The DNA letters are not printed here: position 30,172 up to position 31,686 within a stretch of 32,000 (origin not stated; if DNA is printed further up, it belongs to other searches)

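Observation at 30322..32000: Uncharacterised two-gene module: a double winged-helix hendecad stalk protein translationally coupled to a P-loop NTPase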

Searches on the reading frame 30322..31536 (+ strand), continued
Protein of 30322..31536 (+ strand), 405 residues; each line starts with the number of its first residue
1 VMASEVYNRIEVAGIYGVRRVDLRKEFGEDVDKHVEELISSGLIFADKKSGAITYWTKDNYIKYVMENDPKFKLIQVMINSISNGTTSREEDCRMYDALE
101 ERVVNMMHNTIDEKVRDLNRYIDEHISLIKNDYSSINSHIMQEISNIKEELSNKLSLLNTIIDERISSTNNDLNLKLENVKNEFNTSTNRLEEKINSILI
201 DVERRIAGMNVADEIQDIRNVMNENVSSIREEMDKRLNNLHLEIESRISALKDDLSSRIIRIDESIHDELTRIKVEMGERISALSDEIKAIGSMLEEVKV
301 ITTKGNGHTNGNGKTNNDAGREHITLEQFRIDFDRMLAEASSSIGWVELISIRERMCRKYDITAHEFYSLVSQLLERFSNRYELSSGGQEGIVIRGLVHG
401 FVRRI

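Call 32: predict_structure(alignment_id=A2)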
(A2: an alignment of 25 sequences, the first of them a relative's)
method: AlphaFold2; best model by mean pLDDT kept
length: 541 residues; sequences in the alignment: 25
mean_pLDDT: 84.9   pTM: 0.67
mean pLDDT of the five models: 84.9, 81.0, 80.5, 80.2, 79.0
residues with pLDDT >= 90: 250; 70-90: 219; 50-70: 64; < 50: 8
segments of 3 or more residues with pLDDT < 50: 21-24
pLDDT, mean of each block of 10 residues (from residue 1): 72 72 55 80 87 60 82 58 74 86 86 90 95 95 94 87 92 94 91 95 89 94 91 89 90 91 89 90 91 75 81 73 80 89 81 92 92 93 86 93 88 94 94 84 76 90 79 64 85 63 91 96 94 93 82
secondary structure, 60 per line:
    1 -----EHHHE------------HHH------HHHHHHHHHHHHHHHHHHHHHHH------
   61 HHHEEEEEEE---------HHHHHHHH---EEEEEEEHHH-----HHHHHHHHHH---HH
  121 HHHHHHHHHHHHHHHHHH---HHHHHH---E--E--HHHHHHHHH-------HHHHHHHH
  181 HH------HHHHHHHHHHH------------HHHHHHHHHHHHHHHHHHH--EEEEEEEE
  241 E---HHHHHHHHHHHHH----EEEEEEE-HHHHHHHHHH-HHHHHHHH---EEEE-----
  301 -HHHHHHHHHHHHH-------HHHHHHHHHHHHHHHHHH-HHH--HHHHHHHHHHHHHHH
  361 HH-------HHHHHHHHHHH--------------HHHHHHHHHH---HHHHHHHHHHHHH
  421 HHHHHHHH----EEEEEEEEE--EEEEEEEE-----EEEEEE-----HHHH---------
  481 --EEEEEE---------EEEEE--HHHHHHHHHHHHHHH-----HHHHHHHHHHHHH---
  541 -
elements in order: H32-54 E64-70 H80-87 E91-97 H106-115 H119-138 H142-147 H157-165 H173-182 H189-199 H212-230 E233-241 H245-257 E262-268 H270-279 H281-288 E292-295 H302-314 H322-339 H346-362 H370-380 H395-404 H408-428 E433-441 E444-451 E457-462 H468-471 E483-488 E498-502 H505-519 H525-537

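Call 34: search_protein_representatives(alignment_id=A2)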
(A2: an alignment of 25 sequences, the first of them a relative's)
Query: 25 sequences, 538 profile positions. Proteins with E-value up to 0.001 (for the whole library): 94; up to 1e-10: 80; up to 1e-30: 33. The best 94 are listed.
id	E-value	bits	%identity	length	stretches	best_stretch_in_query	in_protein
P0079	2.7e-247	838.2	-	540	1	1-538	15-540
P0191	5.5e-205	698.6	-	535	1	1-537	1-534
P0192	4.2e-202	689.1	-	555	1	1-538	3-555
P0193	1.0e-189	648.2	-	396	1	1-389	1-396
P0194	4.5e-180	616.4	-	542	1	1-538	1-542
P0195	2.1e-179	614.1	-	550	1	1-537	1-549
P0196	2.7e-169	580.8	-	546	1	1-538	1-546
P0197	5.0e-152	523.8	-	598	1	1-537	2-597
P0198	5.3e-143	494.0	-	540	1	1-537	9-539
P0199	1.3e-137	476.3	-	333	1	208-538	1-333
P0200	3.0e-124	432.1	-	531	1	1-537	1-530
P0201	4.3e-115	401.9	-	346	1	186-537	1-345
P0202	4.9e-113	395.1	-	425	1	134-537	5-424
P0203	1.6e-93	330.7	-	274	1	108-362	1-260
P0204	5.7e-89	315.7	-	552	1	2-535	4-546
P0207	4.4e-68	246.8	-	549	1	2-534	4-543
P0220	9.9e-32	126.8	-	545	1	2-429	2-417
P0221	1.4e-31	126.3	-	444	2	228-517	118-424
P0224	2.5e-29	118.9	-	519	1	57-519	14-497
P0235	1.2e-22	96.8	-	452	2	228-515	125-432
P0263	5.6e-13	64.9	-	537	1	1-464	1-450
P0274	3.3e-08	49.2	-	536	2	1-350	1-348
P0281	6.1e-05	38.4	-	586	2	347-525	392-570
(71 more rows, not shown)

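Call 35: fold_search(model_id=the predicted structure, library=pdb)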
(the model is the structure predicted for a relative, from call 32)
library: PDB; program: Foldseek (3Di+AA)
matches with E <= 10: 963; with E <= 0.001: 6
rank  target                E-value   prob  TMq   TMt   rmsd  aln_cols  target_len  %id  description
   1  7jgr_A                2.6e-05  1.00  0.33  0.42  13.2       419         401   11  Structure of Drosophila ORC bound to DNA (84 bp) and Cdc6 (released 2020-09-09)
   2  6pxk_A                8.9e-05  1.00  0.26  0.32  13.0       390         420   13  3.65 Angstroms resolution structure of HslU with an axial-channel plug (released 2020-07-29)
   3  6pxl_D                1.4e-04  1.00  0.26  0.33  13.0       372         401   12  3.74 Angstroms resolution structure of HlsU with an axial-channel plug (released 2020-07-29)
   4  8hr8_G                3.0e-04  0.99  0.24  0.17  16.0       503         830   12  Structure of heptameric RdrA ring (released 2023-02-01)
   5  8hr8_F                4.2e-04  1.00  0.26  0.19  14.4       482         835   10  Structure of heptameric RdrA ring (released 2023-02-01)
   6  8xku_E                5.3e-04  0.99  0.21  0.23  18.1       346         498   14  Cryo-EM structure of the Ycf2-FtsHi motor complex from Arabidopsis in ATP-bound state (released 2024-09-11)
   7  8hr8_E                1.0e-03  0.99  0.25  0.18  14.6       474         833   13  Structure of heptameric RdrA ring (released 2023-02-01)
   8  2qby_A                1.2e-03  1.00  0.31  0.43  16.0       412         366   13  Crystal structure of a heterodimer of Cdc6/Orc1 initiators bound to origin DNA (from S. solfataricus) (released 2007-09-11)
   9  8hrb_A                2.3e-03  0.98  0.28  0.19  14.7       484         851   11  Structure of tetradecameric RdrA ring in RNA-loading state (released 2023-02-01)
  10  8xvc_A                2.7e-03  1.00  0.31  0.64   6.5       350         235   10  CryoEM structure of ADP-DNA-MuB conformation1 (released 2024-08-14)
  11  8vwa                  3.4e-03  0.99  0.27  0.36  18.6       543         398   11  CryoEM Structure of a FtsH Helical Assembly in the Presence of ATP (released 2025-01-15)
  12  8hra_C                3.4e-03  0.98  0.27  0.19  15.1       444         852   13  Structure of heptameric RdrA ring in RNA-loading state (released 2023-02-01)
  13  1s3s_A                5.8e-03  1.00  0.28  0.33   8.2       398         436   12  Crystal structure of AAA ATPase p97/VCP ND1 in complex with p47 C (released 2004-03-30)
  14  5vjh_A                7.0e-03  0.92  0.24  0.23  19.4       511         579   11  Closed State CryoEM Reconstruction of Hsp104:ATPyS and FITC casein (released 2017-07-05)
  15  6xl1_A                7.0e-03  0.54  0.13  0.17  26.0       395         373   11  crystal structure of cA4-activated Card1(D294N) (released 2020-12-30)
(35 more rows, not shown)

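Call 37: search_protein_families(library=pfam, proteins=[L013:2024-4039:+, L021:7662-8114:+, L015:1260-2282:+, L021:9746-10366:-, L021:11380-12711:-, L021:10404-11402:-, L029:3135-4526:-], max_evalue=0.01)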
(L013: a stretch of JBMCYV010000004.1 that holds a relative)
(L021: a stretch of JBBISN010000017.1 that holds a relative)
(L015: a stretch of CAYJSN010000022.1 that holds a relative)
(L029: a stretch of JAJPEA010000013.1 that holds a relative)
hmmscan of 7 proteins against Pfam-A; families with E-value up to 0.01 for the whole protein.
L013:2024-4039:+ (672 aa): 5 families
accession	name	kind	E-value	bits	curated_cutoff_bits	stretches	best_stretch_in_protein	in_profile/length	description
PF13641.12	Glyco_tranf_2_3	-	3.2e-25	89.9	27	1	46-276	1-230/230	Glycosyltransferase like family 2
PF13632.12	Glyco_trans_2_3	-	6.9e-19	68.9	27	1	136-348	2-190/198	Glycosyl transferase family group 2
PF00535.33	Glycos_transf_2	-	2.2e-17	64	23.3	1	50-202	2-150/168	Glycosyl transferase family 2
PF13506.12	Glyco_transf_21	-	2.4e-07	30.8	21.7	1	119-275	17-174/174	Glycosyl transferase family 21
PF03552.20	Cellulose_synt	-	0.00014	21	24.7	1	224-327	416-522/722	Cellulose synthase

L021:7662-8114:+ (151 aa): 0 families

L015:1260-2282:+ (341 aa): 8 families
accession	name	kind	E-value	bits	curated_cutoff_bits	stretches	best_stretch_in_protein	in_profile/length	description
PF00037.32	Fer4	-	5.5e-10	39.1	21.1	2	275-296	2-23/24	4Fe-4S binding domain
PF12838.12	Fer4_7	-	1.3e-06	29.2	27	1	281-330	2-49/52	4Fe-4S dicluster domain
PF13237.11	Fer4_10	-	1.6e-06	28.4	25.5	1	275-330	3-53/53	4Fe-4S dicluster domain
PF13187.11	Fer4_9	-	6.1e-06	26.6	27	1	281-331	2-49/52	4Fe-4S dicluster domain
PF13183.11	Fer4_8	-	2.1e-05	25.4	27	0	274-295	47-68/68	4Fe-4S dicluster domain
PF12837.12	Fer4_6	-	0.00041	20.6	25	0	274-296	2-24/24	4Fe-4S binding domain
PF12798.12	Fer4_3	-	0.0018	19.4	27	0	319-330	1-12/15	4Fe-4S binding domain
PF14697.11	Fer4_21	-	0.0038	17.8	35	0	276-330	3-52/59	4Fe-4S dicluster domain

L021:9746-10366:- (206 aa): 1 family
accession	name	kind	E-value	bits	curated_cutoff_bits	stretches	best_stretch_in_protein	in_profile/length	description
PF25352.1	PH_ULP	-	0.00083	19.8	27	0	42-98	38-96/120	Ubiquitin-like protease PH domain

L021:11380-12711:- (443 aa): 4 families
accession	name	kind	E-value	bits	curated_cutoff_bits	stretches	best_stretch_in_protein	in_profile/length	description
PF05201.20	GlutR_N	-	6.4e-39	133.6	27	1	29-172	3-151/151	Glutamyl-tRNAGlu reductase, N-terminal domain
PF01488.26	Shikimate_DH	-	6.8e-30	104.4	24.3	1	188-319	2-137/138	Shikimate / quinate 5-dehydrogenase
PF00745.25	GlutR_dimer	-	2.9e-17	63.3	22.9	1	335-435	2-98/99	Glutamyl-tRNAGlu reductase, dimerisation domain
PF03807.23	F420_oxidored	-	0.00065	20.7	21.6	1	200-271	1-73/94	NADP oxidoreductase coenzyme F420-dependent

L021:10404-11402:- (332 aa): 1 family
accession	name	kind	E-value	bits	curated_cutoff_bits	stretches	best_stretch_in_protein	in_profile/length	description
PF00490.27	ALAD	-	7.1e-140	466.1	24.6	1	13-328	2-316/317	Delta-aminolevulinic acid dehydratase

L029:3135-4526:- (463 aa): 10 families
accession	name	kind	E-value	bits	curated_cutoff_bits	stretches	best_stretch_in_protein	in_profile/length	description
PF10046.14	BLOC1_2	-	1.9e-08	35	33.4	0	213-265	33-85/96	Biogenesis of lysosome-related organelles complex-1 subunit 2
PF23991.1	DUF7310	-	2.3e-06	28.4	40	0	206-256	22-72/83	Coiled-coil region of unknown function (DUF7310)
PF06103.16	DUF948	-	2.4e-06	28.1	37.2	0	63-121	25-84/89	Bacterial protein of unknown function (DUF948)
PF08702.15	Fib_alpha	-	0.00037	21.1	29.9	0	159-263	22-127/143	Fibrinogen alpha/beta chain family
PF07889.17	DUF1664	-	0.00048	20.6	34.6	0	20-74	53-107/124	Protein of unknown function (DUF1664)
PF05531.17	NPV_P10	-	0.0011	19.9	29.8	0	184-234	12-62/75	Nucleopolyhedrovirus P10 protein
PF04136.21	COG3_N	-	0.0014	19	27.9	0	214-273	11-67/147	Conserved oligomeric Golgi complex subunit 3, N-terminal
PF13851.11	GAS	-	0.0014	18.5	32.3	0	151-236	48-128/200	Growth-arrest specific micro-tubule binding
PF18595.6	Nuf2_DHR10-like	-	0.0016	19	28.4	0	166-235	2-71/117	Nuf2, DHR10-like domain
PF19103.5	DUF5790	-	0.0022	19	26.8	0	105-206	17-118/126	Family of unknown function (DUF5790)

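Call 43: search_solved_structures(query=A3, max_evalue=10, show_alignments=2)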
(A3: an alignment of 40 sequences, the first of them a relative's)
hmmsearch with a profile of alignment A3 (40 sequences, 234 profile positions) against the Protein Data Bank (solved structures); distinct sequences matched with E-value up to 10: 61 (the best 60 are shown).
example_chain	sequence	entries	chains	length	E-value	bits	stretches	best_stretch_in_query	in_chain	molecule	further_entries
3s84_A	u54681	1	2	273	0.0059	19.6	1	151-172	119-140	Apolipoprotein A-IV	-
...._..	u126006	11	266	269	0.012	18.6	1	65-132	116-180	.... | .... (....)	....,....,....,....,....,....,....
8fjg_A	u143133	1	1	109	0.039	16.9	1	87-173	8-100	H12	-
6zrk_D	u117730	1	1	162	0.12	15.3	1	73-145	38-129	Hemagglutinin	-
6kos_A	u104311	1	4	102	0.13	15.3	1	97-173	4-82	SUWA (Super WA20)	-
5apt_A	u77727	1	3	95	0.15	15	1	83-143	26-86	GENERAL CONTROL PROTEIN GCN4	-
5aps_A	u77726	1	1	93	0.2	14.6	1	83-143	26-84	GENERAL CONTROL PROTEIN GCN4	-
6v46_B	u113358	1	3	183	0.26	14.2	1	73-145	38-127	Hemagglutinin HA2 chain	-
3vjf_A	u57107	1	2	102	0.26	14.2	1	97-173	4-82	WA20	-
9o5w_B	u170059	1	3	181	0.26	14.2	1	65-143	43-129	Hemagglutinin HA2 chain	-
5apu_A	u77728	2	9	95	0.27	14.2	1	83-143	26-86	GENERAL CONTROL PROTEIN GCN4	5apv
4zry_B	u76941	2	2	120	0.3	14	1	85-141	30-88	Keratin, type II cytoskeletal 1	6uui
1o3x_A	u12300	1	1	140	0.4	13.6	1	73-129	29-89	ADP-ribosylation factor binding protein GGA1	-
1naf_A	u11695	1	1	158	0.43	13.5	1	73-129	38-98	ADP-ribosylation factor binding protein GGA1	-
1l8d_A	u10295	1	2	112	0.49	13.3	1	75-136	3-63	DNA double-strand break repair rad50 ATPase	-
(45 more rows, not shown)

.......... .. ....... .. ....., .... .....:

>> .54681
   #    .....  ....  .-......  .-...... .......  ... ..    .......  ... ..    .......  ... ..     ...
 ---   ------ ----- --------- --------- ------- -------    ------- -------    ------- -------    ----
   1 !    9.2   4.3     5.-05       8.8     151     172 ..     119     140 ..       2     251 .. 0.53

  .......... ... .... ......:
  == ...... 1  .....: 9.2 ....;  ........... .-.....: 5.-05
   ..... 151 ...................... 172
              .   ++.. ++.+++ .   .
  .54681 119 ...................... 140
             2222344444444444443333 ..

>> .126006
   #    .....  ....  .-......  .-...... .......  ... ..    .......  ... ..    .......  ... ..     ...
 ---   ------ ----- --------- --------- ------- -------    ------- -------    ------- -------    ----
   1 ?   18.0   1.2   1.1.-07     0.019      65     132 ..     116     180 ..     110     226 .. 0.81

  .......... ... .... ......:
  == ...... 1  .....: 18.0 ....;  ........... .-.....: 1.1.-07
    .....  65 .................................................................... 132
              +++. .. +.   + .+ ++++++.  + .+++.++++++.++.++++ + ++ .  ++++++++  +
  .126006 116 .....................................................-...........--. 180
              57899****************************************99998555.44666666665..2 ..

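Call 44: search_protein_families(library=pfam, alignment_id=A3, max_evalue=0.1)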
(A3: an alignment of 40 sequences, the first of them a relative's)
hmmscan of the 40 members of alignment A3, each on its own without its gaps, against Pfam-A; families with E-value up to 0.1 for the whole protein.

A. member 1, P0050 (224 aa): 0 families

B. families by the number of members that match (of 40 scanned): 141 families (the first 25 are shown)
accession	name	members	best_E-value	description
PF04513.17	Baculo_PEP_C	17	2.7e-09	Baculovirus polyhedron envelope protein, PEP, C terminus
PF01442.23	Apolipoprotein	13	7.3e-11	Apolipoprotein A1/A4/E domain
PF07889.17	DUF1664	12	9.1e-07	Protein of unknown function (DUF1664)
PF07464.16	ApoLp-III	9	5.9e-06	Apolipophorin-III precursor (apoLp-III)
PF24564.1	DUF7605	8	0.0074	Domain of unknown function (DUF7605)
PF05478.16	Prominin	7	9.2e-05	Prominin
PF02601.20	Exonuc_VII_L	7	0.00062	Exonuclease VII, large subunit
PF09177.16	STX6_10_61_N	5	0.00079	Syntaxin 6/10/61, N-terminal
PF25034.1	Spectrin_SYNE1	5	0.025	Nesprin-1, spectrin repeats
PF16331.10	TolA_bind_tri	4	1.6e-05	TolA binding protein trimerisation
PF06103.16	DUF948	4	2.5e-05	Bacterial protein of unknown function (DUF948)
PF05531.17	NPV_P10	4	7.6e-05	Nucleopolyhedrovirus P10 protein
PF06705.16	SF-assemblin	4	0.00011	SF-assemblin/beta giardin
PF05597.16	Phasin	4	0.00038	Poly(hydroxyalcanoate) granule associated protein (phasin)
PF23991.1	DUF7310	4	0.0009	Coiled-coil region of unknown function (DUF7310)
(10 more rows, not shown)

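Call 48: predict_structure(alignment_id=A3)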
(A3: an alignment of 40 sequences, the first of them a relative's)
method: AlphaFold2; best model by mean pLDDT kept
length: 224 residues; sequences in the alignment: 40
mean_pLDDT: 81.1   pTM: 0.40
mean pLDDT of the five models: 81.1, 80.8, 79.6, 79.1, 76.8
residues with pLDDT >= 90: 101; 70-90: 81; 50-70: 12; < 50: 30
segments of 3 or more residues with pLDDT < 50: 118-140, 218-224
pLDDT, mean of each block of 10 residues (from residue 1): 89 94 94 94 92 94 90 94 93 94 92 62 37 34 79 82 78 87 89 85 81 68 32
secondary structure, 60 per line:
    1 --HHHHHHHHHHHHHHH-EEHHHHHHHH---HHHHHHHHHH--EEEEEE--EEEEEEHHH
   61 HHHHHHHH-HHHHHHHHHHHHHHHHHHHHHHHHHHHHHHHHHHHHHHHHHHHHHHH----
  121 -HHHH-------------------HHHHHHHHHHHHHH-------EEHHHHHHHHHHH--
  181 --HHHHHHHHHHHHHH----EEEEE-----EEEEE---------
elements in order: H3-17 H21-28 H32-41 E44-49 E52-57 H58-68 H70-116 H122-125 H145-158 H168-178 H183-196 E201-205 E211-215

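Call 52: fold_search(model_id=the predicted structure, library=pdb)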
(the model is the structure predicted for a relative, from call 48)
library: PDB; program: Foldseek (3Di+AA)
matches with E <= 10: 896; with E <= 0.001: 0
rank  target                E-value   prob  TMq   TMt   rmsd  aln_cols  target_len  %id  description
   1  8iue_P                9.9e-03  0.85  0.26  0.20  21.1       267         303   12  RNA polymerase III pre-initiation complex melting complex 1 (released 2023-05-24)
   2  6juv_A                4.0e-02  1.00  0.24  0.28  15.6       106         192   16  Crytsal structure of ScpB derived from Pyrococcus yayanosii (released 2020-01-22)
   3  2dk5_MODEL_1_A        5.0e-02  1.00  0.24  0.56   2.0        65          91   20  Solution structure of Winged-Helix domain in RNA polymerase III 39KDa polypeptide (released 2006-10-06)
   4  8s0e_8                5.0e-02  0.69  0.29  0.26  22.1       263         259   11  H. sapiens OCCM bound to double stranded DNA (released 2024-10-02)
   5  8cli_A                6.0e-02  0.63  0.25  0.11  20.3       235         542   13  TFIIIC TauB-DNA monomer (released 2023-06-21)
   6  6juv_B                6.8e-02  0.99  0.24  0.29  14.6       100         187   16  Crytsal structure of ScpB derived from Pyrococcus yayanosii (released 2020-01-22)
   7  2v9v                  7.2e-02  1.00  0.27  0.42   2.8        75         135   16  Crystal Structure of Moorella thermoacetica SelB(377-511) (released 2007-09-11)
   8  2qww_E                8.7e-02  0.97  0.22  0.34  13.1       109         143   18  Crystal structure of multiple antibiotic-resistance repressor (MarR) (YP_013417.1) from Listeria monocytogenes 4b F236 (released 2007-08-21)
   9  4aih_A                1.2e-01  0.84  0.20  0.30  19.2       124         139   18  Crystal structure of RovA from Yersinia in its free form (released 2012-09-12)
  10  9gc3_A                1.3e-01  0.41  0.26  0.12  32.7       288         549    9  yeast TFIIIC TauB subcomplex bound to a tRNA gene (released 2024-11-27)
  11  8cll_A                1.4e-01  0.51  0.22  0.17  20.4       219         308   10  Structural insights into human TFIIIC promoter recognition (released 2023-06-21)
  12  3eco_A                1.6e-01  0.97  0.25  0.39  12.5       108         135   14  Crystal structure of MepR, a transcription regulator of the Staphylococcus aureus multidrug efflux pump MepA (released 2009-02-10)
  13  4asn_A                1.8e-01  0.98  0.23  0.51   5.2        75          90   19  TubR from Bacillus megaterium pBM400 (released 2012-10-03)
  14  6j05_A                2.0e-01  1.00  0.25  0.52   4.8        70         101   11  Structures of two ArsR As(III)-responsive repressors: implications for the mechanism of derepression (released 2019-07-03)
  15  1u5t_B                2.0e-01  0.99  0.23  0.30   2.5        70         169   21  Structure of the ESCRT-II endosomal trafficking complex (released 2004-09-21)
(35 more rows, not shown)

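Call 53: find_encoding_contigs(protein=P0204, flank=6000, max_places=2)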
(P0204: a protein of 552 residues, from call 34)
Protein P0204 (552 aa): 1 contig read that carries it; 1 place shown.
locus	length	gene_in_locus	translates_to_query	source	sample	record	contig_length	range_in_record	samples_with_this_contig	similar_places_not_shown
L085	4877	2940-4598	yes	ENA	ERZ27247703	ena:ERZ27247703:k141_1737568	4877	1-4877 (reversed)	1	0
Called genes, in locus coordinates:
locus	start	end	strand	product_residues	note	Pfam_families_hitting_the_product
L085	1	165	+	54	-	?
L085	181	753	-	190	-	PF01596:Methyltransf_3, PF01135:PCMT (weak), PF02353:CMAS (faint), PF13847:Methyltransf_31, PF13578:Methyltransf_24, PF13649:Methyltransf_25 (weak)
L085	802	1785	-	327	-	PF06253:MTTB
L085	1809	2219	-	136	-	PF06253:MTTB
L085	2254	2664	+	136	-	-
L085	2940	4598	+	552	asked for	-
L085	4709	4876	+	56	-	?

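Call 54: find_encoding_contigs(protein=P0220, flank=6000, max_places=2)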
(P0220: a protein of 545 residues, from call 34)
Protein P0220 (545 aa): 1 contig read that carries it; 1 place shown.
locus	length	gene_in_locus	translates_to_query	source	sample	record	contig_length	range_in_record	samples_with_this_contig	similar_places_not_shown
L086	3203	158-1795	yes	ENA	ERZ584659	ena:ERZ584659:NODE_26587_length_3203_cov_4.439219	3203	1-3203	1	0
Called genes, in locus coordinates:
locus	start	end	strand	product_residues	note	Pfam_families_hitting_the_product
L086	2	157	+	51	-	?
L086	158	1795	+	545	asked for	PF13191:AAA_16 (weak)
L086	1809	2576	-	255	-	PF00149:Metallophos, PF12850:Metallophos_2 (weak)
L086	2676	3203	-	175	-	?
